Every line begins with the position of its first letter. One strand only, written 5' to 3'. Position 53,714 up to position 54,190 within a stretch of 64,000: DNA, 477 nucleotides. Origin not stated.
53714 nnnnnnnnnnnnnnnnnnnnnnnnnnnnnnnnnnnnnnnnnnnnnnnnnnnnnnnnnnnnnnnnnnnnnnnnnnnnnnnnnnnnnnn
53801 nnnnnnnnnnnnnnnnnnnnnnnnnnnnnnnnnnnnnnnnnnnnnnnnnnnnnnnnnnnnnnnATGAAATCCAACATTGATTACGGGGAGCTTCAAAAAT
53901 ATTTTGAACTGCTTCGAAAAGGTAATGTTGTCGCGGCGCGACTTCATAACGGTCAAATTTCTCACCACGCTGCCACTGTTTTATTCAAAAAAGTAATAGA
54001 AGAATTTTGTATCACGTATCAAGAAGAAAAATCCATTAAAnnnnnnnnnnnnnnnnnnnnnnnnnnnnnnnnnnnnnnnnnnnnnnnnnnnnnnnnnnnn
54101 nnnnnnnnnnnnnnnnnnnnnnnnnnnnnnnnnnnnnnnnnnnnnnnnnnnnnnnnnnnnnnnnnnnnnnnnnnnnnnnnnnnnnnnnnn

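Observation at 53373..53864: HslV-like proteasome-type peptidase gene inside an RNA-repair gene set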

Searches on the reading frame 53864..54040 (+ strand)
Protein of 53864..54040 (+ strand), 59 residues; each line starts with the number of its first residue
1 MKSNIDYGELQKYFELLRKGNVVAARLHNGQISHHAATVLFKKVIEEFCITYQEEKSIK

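Call 8: search_protein_families(library=pfam, proteins=[window:53864-54040:+], max_evalue=0.01)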
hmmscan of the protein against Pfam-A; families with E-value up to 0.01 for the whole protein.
window:53864-54040:+ (59 aa): 0 families

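Call 48: search_protein_families(library=phrogs, proteins=[window:53864-54040:+], max_evalue=0.001)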
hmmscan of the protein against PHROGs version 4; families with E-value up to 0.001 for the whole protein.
window:53864-54040:+ (59 aa): 0 families

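Call 81: search_protein_families(library=padloc, proteins=[window:53864-54040:+], max_evalue=0.01)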
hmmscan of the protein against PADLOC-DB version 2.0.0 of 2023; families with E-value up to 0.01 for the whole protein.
window:53864-54040:+ (59 aa): 0 families
